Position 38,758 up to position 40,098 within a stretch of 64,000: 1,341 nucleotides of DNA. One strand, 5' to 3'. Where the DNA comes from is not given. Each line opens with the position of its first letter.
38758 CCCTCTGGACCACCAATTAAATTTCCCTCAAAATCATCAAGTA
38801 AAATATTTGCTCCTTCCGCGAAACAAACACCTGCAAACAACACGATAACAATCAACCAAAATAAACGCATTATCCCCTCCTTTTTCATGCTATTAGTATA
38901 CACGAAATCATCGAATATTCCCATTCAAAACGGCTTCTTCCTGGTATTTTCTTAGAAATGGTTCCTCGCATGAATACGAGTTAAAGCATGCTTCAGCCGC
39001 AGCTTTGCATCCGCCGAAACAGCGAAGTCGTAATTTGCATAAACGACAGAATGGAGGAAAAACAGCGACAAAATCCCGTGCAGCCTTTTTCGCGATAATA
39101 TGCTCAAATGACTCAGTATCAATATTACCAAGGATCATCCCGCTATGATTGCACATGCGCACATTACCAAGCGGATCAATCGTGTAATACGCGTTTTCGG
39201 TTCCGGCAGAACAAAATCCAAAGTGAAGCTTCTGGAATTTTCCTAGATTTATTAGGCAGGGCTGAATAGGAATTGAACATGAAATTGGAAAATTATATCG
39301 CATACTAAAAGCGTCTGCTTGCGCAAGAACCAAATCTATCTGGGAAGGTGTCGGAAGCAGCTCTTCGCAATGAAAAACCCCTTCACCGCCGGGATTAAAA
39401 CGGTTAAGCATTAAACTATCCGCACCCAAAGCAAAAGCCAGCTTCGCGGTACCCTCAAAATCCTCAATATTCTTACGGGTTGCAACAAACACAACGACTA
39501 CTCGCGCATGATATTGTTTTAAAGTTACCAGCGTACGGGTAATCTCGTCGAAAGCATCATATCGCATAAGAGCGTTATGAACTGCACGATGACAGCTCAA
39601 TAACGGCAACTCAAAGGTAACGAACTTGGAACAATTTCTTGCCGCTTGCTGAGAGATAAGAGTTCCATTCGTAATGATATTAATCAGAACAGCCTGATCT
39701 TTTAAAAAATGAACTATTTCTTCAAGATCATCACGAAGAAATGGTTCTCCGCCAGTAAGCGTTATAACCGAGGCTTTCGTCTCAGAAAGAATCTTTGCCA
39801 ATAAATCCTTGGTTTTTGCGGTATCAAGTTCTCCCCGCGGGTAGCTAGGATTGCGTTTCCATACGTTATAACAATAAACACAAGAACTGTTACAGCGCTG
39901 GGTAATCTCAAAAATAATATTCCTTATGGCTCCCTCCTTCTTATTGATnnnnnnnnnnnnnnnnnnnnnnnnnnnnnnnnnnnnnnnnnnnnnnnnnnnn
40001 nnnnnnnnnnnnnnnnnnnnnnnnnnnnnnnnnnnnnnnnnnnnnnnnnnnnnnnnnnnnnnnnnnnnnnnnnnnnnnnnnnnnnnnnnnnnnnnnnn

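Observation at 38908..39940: Radical SAM/SPASM maturase with no canonical start codon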

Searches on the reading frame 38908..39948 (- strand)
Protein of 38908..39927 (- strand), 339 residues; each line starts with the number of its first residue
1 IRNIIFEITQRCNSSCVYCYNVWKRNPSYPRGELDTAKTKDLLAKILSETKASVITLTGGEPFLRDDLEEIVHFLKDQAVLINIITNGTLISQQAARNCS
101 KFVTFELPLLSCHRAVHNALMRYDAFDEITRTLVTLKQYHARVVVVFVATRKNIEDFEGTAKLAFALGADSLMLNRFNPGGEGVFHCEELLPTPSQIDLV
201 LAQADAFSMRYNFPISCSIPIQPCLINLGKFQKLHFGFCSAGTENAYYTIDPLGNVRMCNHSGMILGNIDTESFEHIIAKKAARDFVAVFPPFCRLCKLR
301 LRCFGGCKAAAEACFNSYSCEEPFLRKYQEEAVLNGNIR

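Call 9: search_protein_families(library=pfam, proteins=[window:38908-39927:-], max_evalue=0.01)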
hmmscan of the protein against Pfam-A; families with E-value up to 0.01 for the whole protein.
window:38908-39927:- (339 aa): 3 families
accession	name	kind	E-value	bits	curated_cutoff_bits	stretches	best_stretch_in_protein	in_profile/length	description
PF04055.27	Radical_SAM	-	1.6e-17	64.6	29.5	1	7-164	2-166/166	Radical SAM superfamily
PF13353.11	Fer4_12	-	7.2e-07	30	22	1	9-77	12-76/137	4Fe-4S single cluster domain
PF13186.11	SPASM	-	1.1e-06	29.2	21.5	1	244-297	4-66/67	Iron-sulfur cluster-binding domain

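Call 10: search_protein_families(library=ncbifam, proteins=[window:38908-39927:-], max_evalue=0.01)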
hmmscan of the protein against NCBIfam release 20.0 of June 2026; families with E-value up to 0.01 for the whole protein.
window:38908-39927:- (339 aa): 80 families (the best 25 are shown)
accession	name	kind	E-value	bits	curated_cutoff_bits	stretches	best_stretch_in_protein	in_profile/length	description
TIGR04545.1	rSAM_ahbD_hemeb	equivalog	6.3e-24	85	500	1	4-184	2-182/339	heme b synthase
TIGR04055.1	rSAM_NirJ2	equivalog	1e-23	84.4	500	1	6-321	4-318/326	putative heme d1 biosynthesis radical SAM protein NirJ2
NF045574.1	sacti_mat_StsB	exception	2e-22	79.7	625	1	3-311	97-399/466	StsB family radical SAM/SPASM domain sactipeptide maturase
TIGR02109.1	PQQ_syn_pqqE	equivalog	2.2e-22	79.5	381.35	1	4-313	9-318/358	pyrroloquinoline quinone biosynthesis protein PqqE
TIGR03962.1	mycofact_rSAM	equivalog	3.1e-22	79.2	265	1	5-310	15-316/339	mycofactocin radical SAM maturase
TIGR04051.1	rSAM_NirJ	equivalog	1.8e-19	69.9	515.45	1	4-186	4-185/354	heme d1 biosynthesis radical SAM protein NirJ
TIGR03977.1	rSAM_pair_HxsC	equivalog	4e-19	68.6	267.9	1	7-163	30-189/292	His-Xaa-Ser system radical SAM maturase HxsC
NF050035.1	rSAM_WgK_link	exception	4.3e-19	68.7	650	1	7-172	14-179/367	radical SAM/SPASM peptide maturase WgkB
TIGR04347.1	pseudo_SAM_Halo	equivalog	6.3e-19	68.5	525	1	4-181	40-216/390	TIGR04347 family pseudo-SAM/SPASM protein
TIGR04546.1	rSAM_ahbC_deAc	equivalog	2.7e-18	65.9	650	1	4-157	41-193/390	12,18-didecarboxysiroheme deacetylase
TIGR04251.1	SCM_rSAM_ScmF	equivalog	5.9e-18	65.4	400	1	2-308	4-322/353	SynChlorMet cassette radical SAM/SPASM protein ScmF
TIGR04250.1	SCM_rSAM_ScmE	equivalog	3.5e-17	62.3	400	1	4-164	5-165/358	SynChlorMet cassette radical SAM/SPASM protein ScmE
TIGR04317.1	W_rSAM_matur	equivalog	5.8e-17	61.8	380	1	1-177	3-184/349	tungsten cofactor oxidoreductase radical SAM maturase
NF038283.1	viperin_w_prok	equivalog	6.6e-17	61.6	180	1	5-123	5-128/281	viperin family antiviral radical SAM protein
TIGR02668.1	moaA_archaeal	equivalog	1.1e-16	60.7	325.25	1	2-96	10-102/303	GTP 3',8-cyclase MoaA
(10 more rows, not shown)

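Call 11: find_homologous_proteins(query=window:38911-39927:-)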
Query seq(339 aa) (339 aa): 1728 proteins with E <= 0.001 among 4305 candidates; the best 120 are listed.
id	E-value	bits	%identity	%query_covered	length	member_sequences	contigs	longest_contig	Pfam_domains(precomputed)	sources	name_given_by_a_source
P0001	1.1e-198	677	100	88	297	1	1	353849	PF13186.12,PF04055.28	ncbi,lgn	-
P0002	2.4e-128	446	59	96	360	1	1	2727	PF04055.28,PF13353.12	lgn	-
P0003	1.4e-123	430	57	96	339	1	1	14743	PF04055.28,PF13353.12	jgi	-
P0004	3.4e-123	429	57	96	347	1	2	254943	PF04055.28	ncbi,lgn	-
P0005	5.8e-123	428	58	96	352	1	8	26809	PF04055.28,PF13353.12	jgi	-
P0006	6.2e-123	428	56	98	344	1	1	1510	PF04055.28,PF13353.12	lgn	-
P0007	2.4e-122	426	57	96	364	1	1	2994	PF13186.12,PF04055.28,PF13353.12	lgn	-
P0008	2.5e-121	423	57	96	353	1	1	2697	PF04055.28,PF13353.12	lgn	-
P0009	5.1e-120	419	55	96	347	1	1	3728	PF04055.28,PF13353.12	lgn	-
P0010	2.1e-116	407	54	96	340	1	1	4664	PF04055.28,PF13353.12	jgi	jgi:pyrroloquinoline quinone biosynthesis protein E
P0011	9.8e-112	391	52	96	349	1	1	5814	PF04055.28,PF13353.12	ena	-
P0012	1.3e-111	391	54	96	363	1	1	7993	PF04055.28,PF13353.12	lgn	-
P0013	2.3e-111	390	51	98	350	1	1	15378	PF13186.12,PF04055.28,PF13353.12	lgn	-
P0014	2.6e-111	390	51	97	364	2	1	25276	PF04055.28,PF13353.12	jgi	jgi:radical SAM protein with 4Fe4S-binding SPASM domain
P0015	3.6e-111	390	52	97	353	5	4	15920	PF04055.28,PF13353.12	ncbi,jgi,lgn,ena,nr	ncbi:MAG: hypothetical protein COS89_06065 [Deltaproteobacteria bacterium CG07_land_8_20_14_0_80_38_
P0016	2.1e-110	387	50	98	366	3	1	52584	PF13186.12,PF04055.28,PF13353.12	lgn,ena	-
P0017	4.0e-110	386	51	97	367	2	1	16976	PF04055.28,PF13353.12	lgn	-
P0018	9.8e-110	385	53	96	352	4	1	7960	PF04055.28,PF13353.12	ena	-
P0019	1.1e-109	385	52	98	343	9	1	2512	PF04055.28,PF13353.12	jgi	jgi:radical SAM protein with 4Fe4S-binding SPASM domain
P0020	3.0e-109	383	51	96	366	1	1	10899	PF04055.28,PF13353.12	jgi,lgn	-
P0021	1.4e-108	381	52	96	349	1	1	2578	PF04055.28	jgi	jgi:radical SAM protein with 4Fe4S-binding SPASM domain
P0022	3.7e-108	380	52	98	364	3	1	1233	PF04055.28,PF13353.12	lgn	-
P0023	4.7e-108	379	49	99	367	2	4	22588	PF04055.28,PF13353.12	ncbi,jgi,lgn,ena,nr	ncbi:MAG TPA: radical SAM protein [Planctomycetota bacterium]|nr:radical SAM protein [Planctomycetot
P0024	7.9e-108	379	51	97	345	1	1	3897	PF13186.12,PF04055.28,PF13353.12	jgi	jgi:radical SAM protein with 4Fe4S-binding SPASM domain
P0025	1.1e-107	378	51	98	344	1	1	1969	PF13186.12,PF04055.28,PF13353.12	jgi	jgi:radical SAM protein with 4Fe4S-binding SPASM domain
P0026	2.1e-107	377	52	98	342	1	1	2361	PF13186.12,PF04055.28,PF13353.12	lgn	-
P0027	3.0e-107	377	51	96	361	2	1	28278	PF04055.28,PF13353.12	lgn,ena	-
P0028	6.5e-107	376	51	98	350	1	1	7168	PF13186.12,PF04055.28,PF13353.12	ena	-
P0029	8.4e-107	375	51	98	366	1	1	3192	PF04055.28,PF13353.12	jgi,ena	-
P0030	1.2e-106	375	50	96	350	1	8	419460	PF13186.12,PF04055.28,PF13353.12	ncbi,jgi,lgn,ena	jgi:radical SAM protein with 4Fe4S-binding SPASM domain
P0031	1.3e-106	375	51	99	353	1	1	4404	PF13186.12,PF04055.28,PF13353.12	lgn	-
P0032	4.5e-106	373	51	98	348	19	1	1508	PF13186.12,PF04055.28,PF13353.12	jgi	-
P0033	5.5e-106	372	49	97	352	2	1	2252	PF04055.28,PF13353.12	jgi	jgi:radical SAM protein with 4Fe4S-binding SPASM domain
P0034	6.8e-106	372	51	98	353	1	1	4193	PF13186.12,PF04055.28,PF13353.12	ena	-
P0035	1.1e-105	371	50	96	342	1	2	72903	PF13186.12,PF04055.28,PF13353.12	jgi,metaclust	jgi:radical SAM protein with 4Fe4S-binding SPASM domain|metaclust:\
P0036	1.7e-105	371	51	98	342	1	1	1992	PF13186.12,PF04055.28,PF13353.12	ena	-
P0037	1.7e-105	371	50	97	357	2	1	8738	PF13186.12,PF04055.28,PF13353.12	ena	-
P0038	2.3e-105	370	52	98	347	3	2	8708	PF13186.12,PF04055.28,PF13353.12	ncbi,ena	-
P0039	2.5e-105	370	50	95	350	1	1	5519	PF13186.12,PF04055.28,PF13353.12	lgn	-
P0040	2.7e-105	370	51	98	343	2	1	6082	PF04055.28,PF13353.12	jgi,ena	-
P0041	2.7e-105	370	51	98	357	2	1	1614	PF04055.28,PF13353.12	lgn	-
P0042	2.8e-105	370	50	98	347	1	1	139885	PF13186.12,PF04055.28,PF13353.12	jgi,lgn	jgi:radical SAM protein with 4Fe4S-binding SPASM domain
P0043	3.2e-105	370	49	98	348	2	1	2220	PF13186.12,PF04055.28,PF13353.12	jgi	jgi:radical SAM protein with 4Fe4S-binding SPASM domain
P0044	3.4e-105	370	50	96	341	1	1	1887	PF13186.12,PF04055.28,PF13353.12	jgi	jgi:radical SAM protein with 4Fe4S-binding SPASM domain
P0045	4.8e-105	369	50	99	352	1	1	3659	PF13186.12,PF04055.28,PF13353.12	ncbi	-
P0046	4.9e-105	369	50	99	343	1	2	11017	PF13186.12,PF04055.28,PF13353.12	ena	-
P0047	5.8e-105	369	50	96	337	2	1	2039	PF13186.12,PF04055.28,PF13353.12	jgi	-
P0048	7.2e-105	369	51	98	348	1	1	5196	PF13186.12,PF04055.28,PF13353.12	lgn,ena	-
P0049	8.5e-105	369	52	97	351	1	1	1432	PF13186.12,PF04055.28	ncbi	-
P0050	1.0e-104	368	51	97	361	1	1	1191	PF13186.12,PF04055.28,PF13353.12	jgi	-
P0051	1.1e-104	368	50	97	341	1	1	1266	PF13186.12,PF04055.28,PF13353.12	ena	-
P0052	1.2e-104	368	50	98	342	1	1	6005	PF13186.12,PF04055.28,PF13353.12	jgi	jgi:radical SAM protein with 4Fe4S-binding SPASM domain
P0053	1.5e-104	368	52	98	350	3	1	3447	PF13186.12,PF04055.28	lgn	-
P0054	1.7e-104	368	51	97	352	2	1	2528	PF13186.12,PF04055.28,PF13353.12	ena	-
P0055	1.9e-104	367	51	96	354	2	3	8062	PF04055.28,PF13353.12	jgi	jgi:radical SAM protein with 4Fe4S-binding SPASM domain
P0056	2.0e-104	367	52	96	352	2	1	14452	PF13186.12,PF04055.28,PF13353.12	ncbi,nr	ncbi:MAG: radical SAM protein [Anaerolineae bacterium]|nr:radical SAM protein [Anaerolineae bacteriu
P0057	2.0e-104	367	50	98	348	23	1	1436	PF13186.12,PF04055.28,PF13353.12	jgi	-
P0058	2.9e-104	367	50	97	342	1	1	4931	PF04055.28,PF13353.12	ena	-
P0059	3.1e-104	367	50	97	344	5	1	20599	PF13186.12,PF04055.28,PF13353.12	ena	-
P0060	3.3e-104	367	50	98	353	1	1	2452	PF13186.12,PF04055.28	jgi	-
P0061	3.4e-104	367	52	96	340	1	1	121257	PF04055.28,PF13353.12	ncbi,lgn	-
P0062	3.6e-104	367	51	96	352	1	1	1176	PF04055.28,PF13353.12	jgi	jgi:radical SAM protein with 4Fe4S-binding SPASM domain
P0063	5.2e-104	366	50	97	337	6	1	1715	PF13186.12,PF04055.28,PF13353.12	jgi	jgi:radical SAM protein with 4Fe4S-binding SPASM domain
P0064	5.4e-104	366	49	98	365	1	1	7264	PF04055.28,PF13353.12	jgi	jgi:radical SAM protein with 4Fe4S-binding SPASM domain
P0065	6.8e-104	366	51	96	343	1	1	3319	PF13186.12,PF04055.28,PF13353.12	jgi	jgi:radical SAM protein with 4Fe4S-binding SPASM domain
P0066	1.3e-103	365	51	96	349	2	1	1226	PF13186.12,PF04055.28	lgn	-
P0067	1.5e-103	365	51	97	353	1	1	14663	PF04055.28,PF13353.12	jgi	-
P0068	1.6e-103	364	48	98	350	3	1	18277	PF04055.28,PF13353.12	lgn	-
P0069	1.6e-103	364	50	96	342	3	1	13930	PF04055.28,PF13353.12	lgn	-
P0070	1.8e-103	364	50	96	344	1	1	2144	PF04055.28,PF13353.12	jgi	-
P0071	1.8e-103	364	50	98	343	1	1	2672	PF13186.12,PF04055.28,PF13353.12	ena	-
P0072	1.9e-103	364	51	97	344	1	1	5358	PF13186.12,PF04055.28,PF13353.12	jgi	jgi:radical SAM protein with 4Fe4S-binding SPASM domain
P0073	2.3e-103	364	49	97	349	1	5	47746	PF13186.12,PF04055.28,PF13353.12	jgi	-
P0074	2.6e-103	364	52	96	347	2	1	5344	PF13186.12,PF04055.28,PF13353.12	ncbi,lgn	ncbi:MAG: radical SAM/SPASM domain-containing protein [Phycisphaerae bacterium]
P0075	2.9e-103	364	50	97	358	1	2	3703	PF13186.12,PF04055.28,PF13353.12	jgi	-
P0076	3.0e-103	363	50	98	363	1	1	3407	PF13186.12,PF04055.28,PF13353.12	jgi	jgi:radical SAM protein with 4Fe4S-binding SPASM domain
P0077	3.4e-103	363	50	98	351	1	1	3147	PF13186.12,PF04055.28,PF13353.12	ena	-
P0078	3.4e-103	363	50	99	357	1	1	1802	PF04055.28,PF13353.12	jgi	jgi:radical SAM protein with 4Fe4S-binding SPASM domain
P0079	3.5e-103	363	49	98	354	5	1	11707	PF04055.28,PF13353.12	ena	-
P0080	3.5e-103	363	50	98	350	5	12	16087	PF13186.12,PF04055.28,PF13353.12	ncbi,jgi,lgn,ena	jgi:radical SAM protein with 4Fe4S-binding SPASM domain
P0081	3.7e-103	363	49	96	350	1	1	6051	PF04055.28,PF13353.12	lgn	-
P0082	3.7e-103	363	50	98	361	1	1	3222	PF04055.28,PF13353.12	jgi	-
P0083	4.3e-103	363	50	98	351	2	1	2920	PF13186.12,PF04055.28,PF13353.12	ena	-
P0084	4.3e-103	363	51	98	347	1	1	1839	PF04055.28,PF13353.12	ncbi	-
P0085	4.5e-103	363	50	97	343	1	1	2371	PF13186.12,PF04055.28,PF13353.12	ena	-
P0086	4.6e-103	363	49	98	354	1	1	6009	PF04055.28,PF13353.12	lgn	-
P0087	5.7e-103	363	51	97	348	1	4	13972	PF13186.12,PF04055.28,PF13353.12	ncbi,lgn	-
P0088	5.8e-103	363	49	98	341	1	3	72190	PF13186.12,PF04055.28,PF13353.12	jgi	-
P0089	6.1e-103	362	50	95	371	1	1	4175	PF13186.12,PF04055.28,PF13353.12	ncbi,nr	ncbi:MAG: radical SAM protein [Planctomycetota bacterium]|nr:radical SAM protein [Planctomycetota ba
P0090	6.1e-103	362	50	97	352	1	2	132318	PF04055.28,PF13353.12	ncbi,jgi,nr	ncbi:MAG: radical SAM protein [Planctomycetota bacterium]|nr:MAG: radical SAM protein [Planctomyceto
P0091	6.1e-103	362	50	97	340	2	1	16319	PF13186.12,PF04055.28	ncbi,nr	ncbi:MAG: radical SAM protein [Planctomycetes bacterium]|nr:radical SAM protein [Planctomycetota bac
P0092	6.5e-103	362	49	99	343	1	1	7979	PF13186.12,PF04055.28,PF13353.12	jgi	jgi:AdoMet-dependent heme synthase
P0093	6.6e-103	362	50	98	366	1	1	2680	PF04055.28,PF13353.12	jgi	-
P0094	6.8e-103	362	48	96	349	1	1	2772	PF04055.28,PF13353.12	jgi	jgi:radical SAM protein with 4Fe4S-binding SPASM domain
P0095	8.0e-103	362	50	98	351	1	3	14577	PF13186.12,PF04055.28,PF13353.12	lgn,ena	-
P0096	8.6e-103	362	49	99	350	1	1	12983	PF04055.28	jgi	-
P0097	8.7e-103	362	49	97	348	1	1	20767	PF13186.12,PF04055.28,PF13353.12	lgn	-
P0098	9.5e-103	362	50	97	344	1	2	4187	PF13186.12,PF04055.28,PF13353.12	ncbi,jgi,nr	ncbi:radical SAM protein [bacterium]|nr:radical SAM protein [bacterium]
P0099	1.0e-102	362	48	99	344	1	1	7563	PF13186.12,PF04055.28,PF13353.12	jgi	jgi:radical SAM protein with 4Fe4S-binding SPASM domain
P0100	1.2e-102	362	51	97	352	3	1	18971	PF13186.12,PF04055.28,PF13353.12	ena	-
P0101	1.2e-102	362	50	96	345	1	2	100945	PF13186.12,PF04055.28,PF13353.12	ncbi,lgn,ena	-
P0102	1.3e-102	361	50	98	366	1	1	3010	PF13186.12,PF04055.28,PF13353.12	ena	-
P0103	1.3e-102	361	50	98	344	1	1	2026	PF04055.28,PF13353.12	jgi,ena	-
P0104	1.4e-102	361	51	98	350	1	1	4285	PF13186.12,PF04055.28,PF13353.12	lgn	-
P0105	1.5e-102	361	49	96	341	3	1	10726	PF04055.28,PF13353.12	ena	-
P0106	2.1e-102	361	47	99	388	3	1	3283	PF04055.28,PF13353.12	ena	-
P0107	2.3e-102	361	49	98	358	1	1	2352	PF13186.12,PF04055.28,PF13353.12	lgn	-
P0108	2.3e-102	361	50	98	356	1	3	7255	PF13186.12,PF04055.28,PF13353.12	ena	-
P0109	2.3e-102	361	51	97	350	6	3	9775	PF13186.12,PF04055.28,PF13353.12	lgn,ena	-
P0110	2.5e-102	360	51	97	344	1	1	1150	PF13186.12,PF04055.28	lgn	-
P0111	2.7e-102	360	50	98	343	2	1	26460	PF13186.12,PF04055.28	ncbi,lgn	ncbi:MAG TPA: radical SAM protein [Polyangia bacterium]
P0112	2.7e-102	360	50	97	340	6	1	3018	PF04055.28,PF13353.12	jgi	jgi:radical SAM protein with 4Fe4S-binding SPASM domain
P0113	3.0e-102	360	49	98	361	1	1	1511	PF04055.28,PF13353.12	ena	-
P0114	3.4e-102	360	50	98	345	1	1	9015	PF04055.28,PF13353.12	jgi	jgi:radical SAM protein with 4Fe4S-binding SPASM domain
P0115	3.8e-102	360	50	98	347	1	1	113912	PF13186.12,PF04055.28,PF13353.12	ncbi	-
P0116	4.0e-102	360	50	96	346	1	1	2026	PF04055.28,PF13353.12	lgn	-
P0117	4.7e-102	360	51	95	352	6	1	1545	PF13186.12,PF04055.28,PF13353.12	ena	-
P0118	5.1e-102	359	49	98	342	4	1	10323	PF13186.12,PF04055.28,PF13353.12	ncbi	ncbi:MAG: radical SAM protein [Planctomycetota bacterium]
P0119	5.2e-102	359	50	98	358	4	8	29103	PF13186.12,PF04055.28,PF13353.12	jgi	jgi:radical SAM protein with 4Fe4S-binding SPASM domain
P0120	5.3e-102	359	47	98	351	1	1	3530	PF13186.12,PF04055.28,PF13353.12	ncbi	ncbi:MAG: radical SAM protein [Cyanobacteriota bacterium]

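Call 13: find_encoding_contigs(protein=P0001, flank=6000, max_places=6)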
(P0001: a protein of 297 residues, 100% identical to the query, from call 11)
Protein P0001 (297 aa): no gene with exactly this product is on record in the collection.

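Call 14: find_encoding_contigs(protein=P0004, flank=6000, max_places=4)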
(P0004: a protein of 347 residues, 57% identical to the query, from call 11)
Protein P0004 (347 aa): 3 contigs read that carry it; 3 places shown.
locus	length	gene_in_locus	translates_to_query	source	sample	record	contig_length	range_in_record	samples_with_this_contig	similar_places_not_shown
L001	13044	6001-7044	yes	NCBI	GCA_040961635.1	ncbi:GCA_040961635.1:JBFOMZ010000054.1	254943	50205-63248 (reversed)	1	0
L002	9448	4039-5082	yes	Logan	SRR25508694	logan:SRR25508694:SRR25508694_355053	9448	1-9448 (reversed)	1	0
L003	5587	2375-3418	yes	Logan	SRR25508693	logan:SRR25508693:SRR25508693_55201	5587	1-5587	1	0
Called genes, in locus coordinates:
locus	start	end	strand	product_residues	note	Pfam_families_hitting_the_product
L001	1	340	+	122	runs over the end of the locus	-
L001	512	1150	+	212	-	PF01522:Polysacc_deac_1, PF03065:Glyco_hydro_57 (weak)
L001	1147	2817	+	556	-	PF02366:PMT, PF13231:PMT_2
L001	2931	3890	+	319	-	PF11739:YdbH-like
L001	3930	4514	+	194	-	PF07027:DUF1318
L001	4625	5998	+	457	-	-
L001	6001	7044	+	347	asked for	PF04055:Radical_SAM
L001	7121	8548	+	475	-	PF02310:B12-binding, PF04055:Radical_SAM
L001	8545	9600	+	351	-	PF00195:Chal_sti_synt_N, PF08392:FAE1_CUT1_RppA, PF08545:ACP_syn_III (weak), PF02797:Chal_sti_synt_C, PF08541:ACP_syn_III_C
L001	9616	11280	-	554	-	PF02463:SMC_N, PF13175:AAA_15, PF13476:AAA_23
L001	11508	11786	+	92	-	PF08734:GYD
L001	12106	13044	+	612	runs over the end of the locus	PF00662:Proton_antipo_N (weak), PF00361:Proton_antipo_M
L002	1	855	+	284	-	?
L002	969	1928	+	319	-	PF11739:YdbH-like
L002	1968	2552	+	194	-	PF07027:DUF1318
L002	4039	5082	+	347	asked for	PF04055:Radical_SAM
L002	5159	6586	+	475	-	PF02310:B12-binding, PF04055:Radical_SAM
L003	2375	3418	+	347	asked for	PF04055:Radical_SAM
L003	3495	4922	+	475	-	PF02310:B12-binding, PF04055:Radical_SAM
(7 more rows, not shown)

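Call 18: find_related_loci(query=A1, collection=genome_contigs, flank=4000)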
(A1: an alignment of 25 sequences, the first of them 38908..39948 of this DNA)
Query A1 (346 aa) in genome_contigs; peptide patterns used: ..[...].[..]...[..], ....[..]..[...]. (x = any residue, [..] = any of these).
253 stretches matched a pattern; 228 encode a relative of the query (tblastn E <= 1e-3); the best 80 are kept; 80 distinct loci.
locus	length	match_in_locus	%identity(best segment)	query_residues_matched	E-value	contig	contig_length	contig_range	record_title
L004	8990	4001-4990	52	10-337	4e-116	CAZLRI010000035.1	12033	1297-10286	MAG TPA_asm: uncultured Pseudobdellovibrionaceae bacterium isolate SRP118108_co3_155 genome assembly, contig: NODE_4057_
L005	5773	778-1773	50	1-334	3e-110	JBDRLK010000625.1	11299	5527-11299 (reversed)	MAG: Pseudomonadota bacterium isolate MEGAHIT-group-1.774 k141_10434316, whole genome shotgun sequence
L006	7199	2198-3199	51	10-340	1e-108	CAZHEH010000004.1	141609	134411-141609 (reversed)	MAG TPA_asm: uncultured Planctomycetaceae bacterium isolate binchicken_co17_320 genome assembly, contig: NODE_300_length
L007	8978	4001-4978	50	9-332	4e-108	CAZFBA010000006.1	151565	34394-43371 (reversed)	MAG TPA_asm: uncultured Gammaproteobacteria bacterium isolate SRP241341_co1_276 genome assembly, contig: NODE_107_length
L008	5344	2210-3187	52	10-333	1e-107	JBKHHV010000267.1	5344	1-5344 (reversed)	MAG: Phycisphaerae bacterium isolate D1M07_5 NODE_15061_length_5344_cov_4.478919, whole genome shotgun sequence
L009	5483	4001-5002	50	10-340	2e-107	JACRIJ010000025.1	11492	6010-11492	MAG: Planctomycetota bacterium isolate NC_groundwater_1800_Pr3_B-0.1um_47_15 SR-2_scaffold_141_864017, whole genome shot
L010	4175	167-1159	49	1-332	6e-108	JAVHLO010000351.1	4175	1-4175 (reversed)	MAG: Planctomycetota bacterium isolate Ess09-14 NODE_351_length_4175_cov_3.241505, whole genome shotgun sequence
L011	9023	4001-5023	50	1-336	1e-106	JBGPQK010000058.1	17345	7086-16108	MAG: Anaerolineae bacterium isolate OBJ1_062018_150_34 k141_688254_length_17345_cov_24.5691, whole genome shotgun sequen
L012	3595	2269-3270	50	10-340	1e-108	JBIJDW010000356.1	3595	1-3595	MAG: Kiritimatiellia bacterium isolate ME2006-08-30D12_3300044970_group2_bin194 Rohwer_bin2526_scaffold_37175_c1, whole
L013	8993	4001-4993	50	11-339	1e-106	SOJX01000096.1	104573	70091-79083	MAG: Planctomycetota bacterium isolate E44_bin39 NODE_22_length_104573_cov_8.438078, whole genome shotgun sequence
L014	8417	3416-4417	51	8-336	1e-106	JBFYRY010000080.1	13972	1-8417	MAG: Chloroflexota bacterium isolate PPR_0225 PPR_0225.fa_scaffold_1179, whole genome shotgun sequence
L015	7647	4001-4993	49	12-340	4e-106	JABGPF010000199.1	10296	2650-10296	MAG: Phycisphaerales bacterium isolate co234_bin25 NODE_10480_length_10296_cov_5.334635, whole genome shotgun sequence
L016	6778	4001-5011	49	10-343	6e-106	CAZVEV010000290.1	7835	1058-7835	MAG TPA_asm: uncultured Planctomycetaceae bacterium isolate binchicken_co65_125 genome assembly, contig: NODE_34541_leng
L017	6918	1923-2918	50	8-334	1e-105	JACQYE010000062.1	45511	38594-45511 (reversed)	MAG: Chloroflexi bacterium isolate NC_groundwater_1533_Pr4_S-0.65um_58_9 SR1-18-Sp65_coassembly_scaffold_36678, whole ge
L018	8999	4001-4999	50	9-339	2e-105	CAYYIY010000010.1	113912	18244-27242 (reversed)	MAG TPA_asm: uncultured bacterium isolate binchicken_co135_188 genome assembly, contig: NODE_387_length_113912_cov_4.288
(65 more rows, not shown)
